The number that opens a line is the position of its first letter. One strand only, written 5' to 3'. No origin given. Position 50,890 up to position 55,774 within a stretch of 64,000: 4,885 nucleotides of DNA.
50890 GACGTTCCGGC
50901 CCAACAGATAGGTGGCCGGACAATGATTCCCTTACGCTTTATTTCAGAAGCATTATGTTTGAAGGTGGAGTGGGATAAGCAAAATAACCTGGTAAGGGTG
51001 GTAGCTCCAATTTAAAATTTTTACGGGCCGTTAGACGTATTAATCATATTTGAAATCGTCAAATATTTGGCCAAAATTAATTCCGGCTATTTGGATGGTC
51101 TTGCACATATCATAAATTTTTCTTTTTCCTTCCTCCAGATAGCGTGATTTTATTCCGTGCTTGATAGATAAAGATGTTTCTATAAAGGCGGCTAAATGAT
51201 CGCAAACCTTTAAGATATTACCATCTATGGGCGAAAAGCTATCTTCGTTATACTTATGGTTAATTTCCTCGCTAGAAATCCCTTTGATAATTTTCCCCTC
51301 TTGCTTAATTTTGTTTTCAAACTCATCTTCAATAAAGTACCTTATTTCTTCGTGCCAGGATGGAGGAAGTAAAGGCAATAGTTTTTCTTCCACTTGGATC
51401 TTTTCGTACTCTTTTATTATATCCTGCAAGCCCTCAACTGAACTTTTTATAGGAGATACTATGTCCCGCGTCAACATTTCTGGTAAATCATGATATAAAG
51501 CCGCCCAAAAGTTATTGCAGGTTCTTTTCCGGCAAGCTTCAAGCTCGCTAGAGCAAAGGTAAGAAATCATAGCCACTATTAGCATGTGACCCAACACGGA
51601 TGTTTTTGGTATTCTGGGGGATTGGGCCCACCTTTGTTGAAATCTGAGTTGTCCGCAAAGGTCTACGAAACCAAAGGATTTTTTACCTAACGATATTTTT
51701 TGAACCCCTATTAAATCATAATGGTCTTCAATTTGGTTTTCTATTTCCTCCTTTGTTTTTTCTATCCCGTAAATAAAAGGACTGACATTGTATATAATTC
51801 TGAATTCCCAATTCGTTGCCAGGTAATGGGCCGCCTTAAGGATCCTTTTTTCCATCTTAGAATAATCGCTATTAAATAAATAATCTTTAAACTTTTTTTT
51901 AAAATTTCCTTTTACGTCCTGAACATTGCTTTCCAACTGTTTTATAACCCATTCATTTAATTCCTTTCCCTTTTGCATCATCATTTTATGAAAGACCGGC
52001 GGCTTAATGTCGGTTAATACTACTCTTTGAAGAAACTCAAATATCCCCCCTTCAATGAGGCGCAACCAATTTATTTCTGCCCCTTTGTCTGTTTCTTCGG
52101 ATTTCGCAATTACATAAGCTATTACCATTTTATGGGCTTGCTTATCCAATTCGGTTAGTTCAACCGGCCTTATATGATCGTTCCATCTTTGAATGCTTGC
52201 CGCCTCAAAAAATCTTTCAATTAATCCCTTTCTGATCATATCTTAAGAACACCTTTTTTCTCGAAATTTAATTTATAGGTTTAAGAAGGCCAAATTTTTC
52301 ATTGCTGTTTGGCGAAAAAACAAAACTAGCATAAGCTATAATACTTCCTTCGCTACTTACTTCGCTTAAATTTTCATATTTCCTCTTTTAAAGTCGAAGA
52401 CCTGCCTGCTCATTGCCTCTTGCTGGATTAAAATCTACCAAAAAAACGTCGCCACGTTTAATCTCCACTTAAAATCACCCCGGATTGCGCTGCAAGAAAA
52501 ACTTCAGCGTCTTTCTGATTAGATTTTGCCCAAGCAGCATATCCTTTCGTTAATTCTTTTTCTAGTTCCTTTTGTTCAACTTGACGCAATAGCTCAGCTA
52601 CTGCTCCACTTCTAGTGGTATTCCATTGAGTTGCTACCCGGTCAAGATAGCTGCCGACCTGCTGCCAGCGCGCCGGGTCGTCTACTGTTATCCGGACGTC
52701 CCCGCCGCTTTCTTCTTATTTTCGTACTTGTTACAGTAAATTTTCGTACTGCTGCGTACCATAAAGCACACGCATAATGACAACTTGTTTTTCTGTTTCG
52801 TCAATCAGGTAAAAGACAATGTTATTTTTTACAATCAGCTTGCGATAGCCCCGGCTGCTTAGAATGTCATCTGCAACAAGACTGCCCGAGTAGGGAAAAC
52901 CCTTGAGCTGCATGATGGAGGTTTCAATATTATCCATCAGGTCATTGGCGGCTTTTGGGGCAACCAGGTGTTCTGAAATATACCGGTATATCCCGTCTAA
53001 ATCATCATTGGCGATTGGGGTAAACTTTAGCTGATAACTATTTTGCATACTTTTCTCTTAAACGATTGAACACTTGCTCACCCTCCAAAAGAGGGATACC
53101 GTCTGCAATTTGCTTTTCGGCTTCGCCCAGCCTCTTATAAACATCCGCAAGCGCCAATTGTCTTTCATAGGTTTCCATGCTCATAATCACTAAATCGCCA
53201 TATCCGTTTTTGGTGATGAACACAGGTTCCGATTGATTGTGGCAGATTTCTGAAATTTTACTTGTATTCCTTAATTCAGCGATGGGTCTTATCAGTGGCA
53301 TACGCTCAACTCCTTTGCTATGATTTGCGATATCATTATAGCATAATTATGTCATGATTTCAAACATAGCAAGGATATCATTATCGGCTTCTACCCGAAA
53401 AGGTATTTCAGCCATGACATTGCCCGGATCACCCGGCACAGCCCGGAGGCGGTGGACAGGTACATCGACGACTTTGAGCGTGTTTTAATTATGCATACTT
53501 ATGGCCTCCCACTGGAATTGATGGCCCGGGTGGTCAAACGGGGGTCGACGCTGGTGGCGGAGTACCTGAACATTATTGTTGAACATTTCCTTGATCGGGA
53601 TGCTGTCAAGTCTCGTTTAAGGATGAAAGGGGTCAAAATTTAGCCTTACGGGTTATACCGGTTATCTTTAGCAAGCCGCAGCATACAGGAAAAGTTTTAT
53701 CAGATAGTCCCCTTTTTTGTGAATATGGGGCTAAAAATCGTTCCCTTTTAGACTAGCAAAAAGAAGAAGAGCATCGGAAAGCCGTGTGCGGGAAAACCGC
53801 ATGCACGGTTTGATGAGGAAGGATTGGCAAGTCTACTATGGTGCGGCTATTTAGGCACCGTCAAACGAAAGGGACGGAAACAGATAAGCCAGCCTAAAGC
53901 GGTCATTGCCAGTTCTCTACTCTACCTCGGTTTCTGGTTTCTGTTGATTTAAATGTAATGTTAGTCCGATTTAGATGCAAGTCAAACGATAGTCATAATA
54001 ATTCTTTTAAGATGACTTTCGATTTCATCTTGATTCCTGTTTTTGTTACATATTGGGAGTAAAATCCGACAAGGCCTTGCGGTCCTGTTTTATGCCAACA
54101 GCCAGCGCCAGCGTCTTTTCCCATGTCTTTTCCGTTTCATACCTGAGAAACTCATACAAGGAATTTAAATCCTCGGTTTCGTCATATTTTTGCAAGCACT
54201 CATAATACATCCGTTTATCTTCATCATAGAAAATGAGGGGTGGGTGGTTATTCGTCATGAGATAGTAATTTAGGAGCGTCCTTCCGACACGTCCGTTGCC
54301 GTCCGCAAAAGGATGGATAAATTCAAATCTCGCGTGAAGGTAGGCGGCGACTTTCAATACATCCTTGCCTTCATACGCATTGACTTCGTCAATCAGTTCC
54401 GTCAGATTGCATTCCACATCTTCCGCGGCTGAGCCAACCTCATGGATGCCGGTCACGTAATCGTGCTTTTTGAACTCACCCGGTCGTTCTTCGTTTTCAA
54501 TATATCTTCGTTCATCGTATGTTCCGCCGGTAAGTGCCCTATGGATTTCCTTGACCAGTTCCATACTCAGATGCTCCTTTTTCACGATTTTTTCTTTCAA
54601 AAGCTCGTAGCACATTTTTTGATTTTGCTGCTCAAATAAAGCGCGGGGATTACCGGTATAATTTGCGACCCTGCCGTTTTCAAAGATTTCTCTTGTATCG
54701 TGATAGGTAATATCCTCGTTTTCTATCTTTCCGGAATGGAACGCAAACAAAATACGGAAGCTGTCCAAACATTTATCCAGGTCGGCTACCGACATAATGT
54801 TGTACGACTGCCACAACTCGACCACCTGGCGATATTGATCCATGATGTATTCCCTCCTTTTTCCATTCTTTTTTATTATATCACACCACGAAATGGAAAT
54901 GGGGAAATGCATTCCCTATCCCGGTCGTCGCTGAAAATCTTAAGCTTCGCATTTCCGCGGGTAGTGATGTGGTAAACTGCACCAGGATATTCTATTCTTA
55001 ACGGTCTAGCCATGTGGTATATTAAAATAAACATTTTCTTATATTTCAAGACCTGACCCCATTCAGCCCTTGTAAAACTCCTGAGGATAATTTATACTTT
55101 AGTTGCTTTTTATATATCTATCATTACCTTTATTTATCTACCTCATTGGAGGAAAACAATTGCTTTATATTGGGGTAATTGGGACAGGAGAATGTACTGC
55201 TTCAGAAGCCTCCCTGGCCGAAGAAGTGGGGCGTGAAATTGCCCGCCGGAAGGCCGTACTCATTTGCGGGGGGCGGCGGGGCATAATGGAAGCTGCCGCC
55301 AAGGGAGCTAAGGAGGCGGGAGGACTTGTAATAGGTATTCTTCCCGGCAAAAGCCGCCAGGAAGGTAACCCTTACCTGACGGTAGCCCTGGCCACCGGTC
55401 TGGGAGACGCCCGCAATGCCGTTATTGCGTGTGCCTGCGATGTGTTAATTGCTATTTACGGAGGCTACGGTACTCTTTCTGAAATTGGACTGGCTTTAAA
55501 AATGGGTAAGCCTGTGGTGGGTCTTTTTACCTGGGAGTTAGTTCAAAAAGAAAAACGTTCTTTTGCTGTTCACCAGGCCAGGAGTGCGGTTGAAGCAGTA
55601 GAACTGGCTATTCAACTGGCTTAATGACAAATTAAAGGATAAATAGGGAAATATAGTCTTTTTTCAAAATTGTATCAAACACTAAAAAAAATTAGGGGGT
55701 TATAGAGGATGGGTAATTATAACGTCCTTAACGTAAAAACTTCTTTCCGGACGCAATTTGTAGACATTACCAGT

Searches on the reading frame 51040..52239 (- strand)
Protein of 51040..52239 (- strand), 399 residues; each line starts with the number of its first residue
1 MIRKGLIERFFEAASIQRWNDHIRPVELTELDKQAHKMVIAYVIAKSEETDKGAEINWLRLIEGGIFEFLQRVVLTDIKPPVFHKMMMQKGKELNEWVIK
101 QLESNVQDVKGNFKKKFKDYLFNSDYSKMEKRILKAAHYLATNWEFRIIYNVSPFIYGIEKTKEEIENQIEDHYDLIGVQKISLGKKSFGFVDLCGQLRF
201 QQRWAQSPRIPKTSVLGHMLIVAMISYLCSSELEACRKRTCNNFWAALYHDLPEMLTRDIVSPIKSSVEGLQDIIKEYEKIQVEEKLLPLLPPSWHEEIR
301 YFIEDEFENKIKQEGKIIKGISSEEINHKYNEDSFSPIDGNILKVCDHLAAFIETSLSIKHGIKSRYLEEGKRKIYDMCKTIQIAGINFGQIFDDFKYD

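Call 70: search_protein_families(library=pfam, proteins=[window:51040-52239:-], max_evalue=0.01)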
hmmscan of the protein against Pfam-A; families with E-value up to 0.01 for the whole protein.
window:51040-52239:- (399 aa): 3 families
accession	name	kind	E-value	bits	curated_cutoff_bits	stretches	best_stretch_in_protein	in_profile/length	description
PF13023.12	HD_3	-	7.3e-36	124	22.5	1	195-374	1-163/165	HD domain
PF12917.13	YfbR-like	-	4.7e-23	82.3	25.9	2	191-319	2-130/182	5'-deoxynucleotidase YfbR-like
PF01966.28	HD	-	0.00018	22.2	22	1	215-350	1-114/116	HD domain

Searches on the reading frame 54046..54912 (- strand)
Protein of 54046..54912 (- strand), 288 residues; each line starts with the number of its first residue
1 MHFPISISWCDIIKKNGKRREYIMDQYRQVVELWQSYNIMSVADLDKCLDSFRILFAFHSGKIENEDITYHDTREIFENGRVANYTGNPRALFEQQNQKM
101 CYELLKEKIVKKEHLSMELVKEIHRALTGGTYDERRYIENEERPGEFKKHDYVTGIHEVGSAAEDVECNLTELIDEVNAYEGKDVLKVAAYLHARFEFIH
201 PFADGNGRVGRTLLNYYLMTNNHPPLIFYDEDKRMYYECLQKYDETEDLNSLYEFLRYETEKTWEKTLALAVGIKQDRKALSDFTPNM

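Call 29: search_protein_families(library=padloc, proteins=[window:54046-54912:-], max_evalue=0.1)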
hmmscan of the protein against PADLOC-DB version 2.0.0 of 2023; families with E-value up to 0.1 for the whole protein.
window:54046-54912:- (288 aa): 13 families
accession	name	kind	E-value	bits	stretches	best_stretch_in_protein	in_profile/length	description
PDLC04836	PDC-S04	-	1.5e-38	130.4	1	51-262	24-229/244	-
PDLC04840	PDC-S04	-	2.4e-33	113.8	1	48-261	7-213/227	-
PDLC03963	SoFic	-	4e-28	96.8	1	48-280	52-280/361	-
PDLC04837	PDC-S04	-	9.8e-26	88.4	1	51-263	24-227/234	-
PDLC04839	PDC-S04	-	8.6e-15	52.9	1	94-242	38-185/205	-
PDLC04966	PDC-S24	-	8.6e-11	39.3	1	112-222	229-340/497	-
PDLC04838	PDC-S04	-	4.4e-07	27.9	1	105-224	54-168/209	-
PDLC04841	PDC-S04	-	6e-05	20.8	1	94-242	118-252/292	-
PDLC04842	PDC-S04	-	0.00079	17.2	1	196-242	108-154/202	-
PDLC04718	PDC-M59B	-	0.0047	15.1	1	189-224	57-92/159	-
PDLC02831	DpdD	-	0.0073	12.6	1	38-108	576-647/755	DpdD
PDLC04964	PDC-S23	-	0.016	12.4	1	198-223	261-286/331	-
PDLC01970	CARF_TM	-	0.026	12.9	1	81-126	83-126/179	-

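Call 70: search_protein_families(library=pfam, proteins=[window:54046-54912:-], max_evalue=0.01)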
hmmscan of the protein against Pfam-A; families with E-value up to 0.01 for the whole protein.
window:54046-54912:- (288 aa): 1 family
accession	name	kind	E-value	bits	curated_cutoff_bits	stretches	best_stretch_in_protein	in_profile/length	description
PF02661.23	Fic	-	5.4e-20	72.5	24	1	115-218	2-93/93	Fic/DOC family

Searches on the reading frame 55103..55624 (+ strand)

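Call 70: search_protein_families(library=pfam, proteins=[window:55103-55624:+], max_evalue=0.01)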
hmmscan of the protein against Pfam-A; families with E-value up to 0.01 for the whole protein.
window:55103-55624:+ (173 aa): 4 families
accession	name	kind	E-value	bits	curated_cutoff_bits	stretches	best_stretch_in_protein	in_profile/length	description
PF18306.6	LDcluster4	-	8.6e-46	155.7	26.3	1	21-162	2-147/151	SLOG cluster4 family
PF02481.21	DNA_processg_A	-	1.4e-10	41.2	29.6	1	8-83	27-107/212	DNA recombination-mediator protein A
PF03641.19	Lysine_decarbox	-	6.1e-07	30.1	27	1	62-128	1-69/131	Possible lysine decarboxylase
PF05014.21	Nuc_deoxyrib_tr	-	0.00057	20.4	28.8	1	111-143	62-98/117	Nucleoside 2-deoxyribosyltransferase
